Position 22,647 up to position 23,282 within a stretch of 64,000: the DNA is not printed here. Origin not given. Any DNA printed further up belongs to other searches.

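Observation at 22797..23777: Membrane-anchored blue-copper (auracyanin-like) domain fused to an ABM domain, next to an aa3 oxidase whose subunit II lacks a cytochrome c domain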

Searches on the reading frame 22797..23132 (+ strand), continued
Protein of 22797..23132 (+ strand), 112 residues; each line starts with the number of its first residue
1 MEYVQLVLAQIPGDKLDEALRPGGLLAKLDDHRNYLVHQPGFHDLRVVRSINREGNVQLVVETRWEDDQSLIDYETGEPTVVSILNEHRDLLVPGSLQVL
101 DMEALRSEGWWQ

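Call 51: find_encoding_contigs(protein=P0153, flank=8000, max_places=3)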
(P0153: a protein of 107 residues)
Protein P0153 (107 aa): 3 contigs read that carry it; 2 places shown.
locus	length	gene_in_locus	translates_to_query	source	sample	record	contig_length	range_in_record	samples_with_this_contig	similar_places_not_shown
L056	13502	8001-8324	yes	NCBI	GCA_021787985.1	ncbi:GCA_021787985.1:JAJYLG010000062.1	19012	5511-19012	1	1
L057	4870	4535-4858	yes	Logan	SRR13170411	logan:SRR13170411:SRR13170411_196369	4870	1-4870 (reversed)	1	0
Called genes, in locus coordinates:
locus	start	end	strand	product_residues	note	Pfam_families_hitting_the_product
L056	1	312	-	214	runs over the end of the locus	PF04893:Yip1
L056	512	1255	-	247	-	PF02527:GidB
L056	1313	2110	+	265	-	PF03449:GreA_GreB_N, PF01272:GreA_GreB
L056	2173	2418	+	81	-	-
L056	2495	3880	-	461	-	PF00682:HMGL-like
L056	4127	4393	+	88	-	-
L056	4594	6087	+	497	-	PF00115:COX1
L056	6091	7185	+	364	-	PF02433:FixO, PF00034:Cytochrom_C, PF13442:Cytochrome_CBB3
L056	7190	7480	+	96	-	-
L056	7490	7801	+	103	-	-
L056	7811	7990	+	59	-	-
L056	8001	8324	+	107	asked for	-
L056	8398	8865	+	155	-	-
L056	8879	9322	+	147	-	PF00034:Cytochrom_C, PF13442:Cytochrome_CBB3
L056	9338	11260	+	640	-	PF00115:COX1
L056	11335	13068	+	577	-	PF00795:CN_hydrolase, PF02540:NAD_synthase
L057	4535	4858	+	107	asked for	-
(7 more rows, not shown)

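Call 53: find_encoding_contigs(protein=P0161, flank=8000, max_places=3)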
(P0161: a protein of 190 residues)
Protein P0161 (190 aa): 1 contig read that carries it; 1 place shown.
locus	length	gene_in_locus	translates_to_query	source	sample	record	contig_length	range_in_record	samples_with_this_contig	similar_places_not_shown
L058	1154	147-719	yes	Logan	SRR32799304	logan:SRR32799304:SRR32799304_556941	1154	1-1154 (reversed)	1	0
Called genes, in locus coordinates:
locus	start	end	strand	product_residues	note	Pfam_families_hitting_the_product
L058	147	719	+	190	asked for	PF12270:Cyt_c_ox_IV (weak)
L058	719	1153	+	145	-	?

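Call 54: find_encoding_contigs(protein=P0166, flank=8000, max_places=3)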
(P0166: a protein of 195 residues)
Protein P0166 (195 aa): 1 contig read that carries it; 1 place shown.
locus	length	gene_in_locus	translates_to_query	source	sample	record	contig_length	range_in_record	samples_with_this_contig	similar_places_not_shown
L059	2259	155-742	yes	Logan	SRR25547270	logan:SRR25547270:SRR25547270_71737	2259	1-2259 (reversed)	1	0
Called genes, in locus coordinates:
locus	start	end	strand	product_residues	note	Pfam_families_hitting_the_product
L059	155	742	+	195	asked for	-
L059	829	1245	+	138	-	-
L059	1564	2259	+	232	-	?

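Call 58: find_homologous_proteins(query=P0170, max_evalue=1e-10)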
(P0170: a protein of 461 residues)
Query P0170 (461 aa): 249 proteins with E <= 1e-10 among 8000 candidates; the best 120 are listed.
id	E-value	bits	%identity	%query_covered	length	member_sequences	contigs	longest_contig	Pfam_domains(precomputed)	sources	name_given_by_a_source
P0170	0.0e+0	1032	100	100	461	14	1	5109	PF04151.22,PF00127.27,PF13473.13,PF07732.22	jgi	-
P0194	3.7e-269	911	87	100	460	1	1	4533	PF04151.22,PF00127.27,PF13473.13,PF07732.22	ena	-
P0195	9.4e-265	897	88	100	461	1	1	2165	PF07731.21,PF04151.22,PF00127.27,PF13473.13,PF07732.22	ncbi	ncbi:MAG: cupredoxin domain-containing protein [Tepidiformaceae bacterium]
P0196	1.2e-258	877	85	100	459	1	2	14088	PF04151.22,PF00127.27,PF13473.13,PF07732.22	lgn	-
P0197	5.9e-208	709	69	100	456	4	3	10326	PF04151.22,PF00127.27,PF13473.13,PF07732.22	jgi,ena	-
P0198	2.8e-178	612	61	100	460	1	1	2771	PF04151.22,PF00127.27,PF13473.13,PF07732.22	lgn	-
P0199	9.9e-175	600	62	100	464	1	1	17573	PF04151.22,PF00127.27,PF13473.13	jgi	jgi:plastocyanin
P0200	3.8e-169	582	59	100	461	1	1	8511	PF04151.22,PF00127.27,PF13473.13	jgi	jgi:plastocyanin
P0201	3.4e-168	578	58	97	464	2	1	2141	PF04151.22,PF00127.27,PF13473.13,PF07732.22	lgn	-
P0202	7.5e-167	574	59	100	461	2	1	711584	PF04151.22,PF00127.27,PF13473.13,PF07732.22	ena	-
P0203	7.2e-164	564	57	100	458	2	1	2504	PF04151.22,PF00127.27,PF13473.13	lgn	-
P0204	1.0e-163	564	57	97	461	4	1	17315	PF04151.22,PF00127.27,PF13473.13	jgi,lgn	jgi:plastocyanin/heme-degrading monooxygenase HmoA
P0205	8.3e-163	561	56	100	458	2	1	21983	PF04151.22,PF00127.27,PF13473.13,PF07732.22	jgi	jgi:plastocyanin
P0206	3.0e-162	559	54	100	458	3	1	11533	PF04151.22,PF00127.27,PF13473.13,PF07732.22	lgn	-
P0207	5.9e-161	555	56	100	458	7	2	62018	PF04151.22,PF00127.27,PF13473.13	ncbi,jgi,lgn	jgi:plastocyanin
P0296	2.6e-127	444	58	78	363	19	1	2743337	PF13473.13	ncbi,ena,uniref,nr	ncbi:cupredoxin domain-containing protein [Tepidiforma thermophila]|uniref:Plastocyanin n=1 Tax=Tepi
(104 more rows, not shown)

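Call 59: find_encoding_contigs(protein=P0296, flank=10000, max_places=2)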
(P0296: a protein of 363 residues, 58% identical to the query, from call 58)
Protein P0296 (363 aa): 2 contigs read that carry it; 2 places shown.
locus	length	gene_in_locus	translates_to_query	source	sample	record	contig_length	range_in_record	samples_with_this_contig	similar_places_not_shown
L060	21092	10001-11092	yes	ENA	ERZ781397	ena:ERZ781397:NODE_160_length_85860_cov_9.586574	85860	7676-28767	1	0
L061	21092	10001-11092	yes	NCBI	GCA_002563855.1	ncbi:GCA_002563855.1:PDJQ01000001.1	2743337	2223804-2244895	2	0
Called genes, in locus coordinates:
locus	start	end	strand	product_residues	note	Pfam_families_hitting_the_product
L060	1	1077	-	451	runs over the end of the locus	PF05977:MFS_3, PF07690:MFS_1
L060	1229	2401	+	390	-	PF02771:Acyl-CoA_dh_N, PF02770:Acyl-CoA_dh_M, PF00441:Acyl-CoA_dh_1, PF22924:ACOX_C_alpha1 (weak), PF08028:Acyl-CoA_dh_2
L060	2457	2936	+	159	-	PF19315:MC_hydratase, PF01575:MaoC_dehydratas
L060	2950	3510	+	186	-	-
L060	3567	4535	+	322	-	PF01551:Peptidase_M23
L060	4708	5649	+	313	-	PF02628:COX15-CtaA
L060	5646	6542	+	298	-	PF01040:UbiA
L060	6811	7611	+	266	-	PF02790:COX2_TM, PF00116:COX2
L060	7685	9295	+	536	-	PF00115:COX1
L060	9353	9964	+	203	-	PF00510:COX3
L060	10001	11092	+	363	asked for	PF13473:Cupredoxin_1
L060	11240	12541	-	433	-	PF02515:CoA_transf_3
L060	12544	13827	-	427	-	PF02515:CoA_transf_3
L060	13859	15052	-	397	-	PF13167:GTP-bdg_N, PF16360:GTP-bdg_M, PF00350:Dynamin_N (faint), PF01926:MMR_HSR1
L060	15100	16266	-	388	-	PF00155:Aminotran_1_2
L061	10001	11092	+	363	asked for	PF13473:Cupredoxin_1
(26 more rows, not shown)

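Call 81: search_protein_families(library=pfam, proteins=[P0296], max_evalue=0.01)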
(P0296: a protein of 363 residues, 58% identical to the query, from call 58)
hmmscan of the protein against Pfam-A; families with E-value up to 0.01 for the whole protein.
P0296 (363 aa): 2 families
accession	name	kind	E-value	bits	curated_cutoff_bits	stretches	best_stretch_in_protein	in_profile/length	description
PF13473.12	Cupredoxin_1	-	2.4e-09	37.6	27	1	245-336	19-100/104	Cupredoxin-like domain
PF00127.26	Copper-bind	-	0.0012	19.6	21.2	1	257-338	13-96/99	Copper binding proteins, plastocyanin/azurin family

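Call 86: find_encoding_contigs(protein=P0147, flank=8000, max_places=3)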
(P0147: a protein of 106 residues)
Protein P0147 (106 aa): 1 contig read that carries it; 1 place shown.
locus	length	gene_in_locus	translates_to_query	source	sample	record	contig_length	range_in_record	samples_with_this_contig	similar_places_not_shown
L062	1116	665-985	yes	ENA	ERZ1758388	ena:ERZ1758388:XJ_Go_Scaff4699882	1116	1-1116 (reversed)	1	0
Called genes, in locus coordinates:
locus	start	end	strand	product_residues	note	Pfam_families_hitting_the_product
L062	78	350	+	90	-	-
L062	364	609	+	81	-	-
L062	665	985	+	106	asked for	-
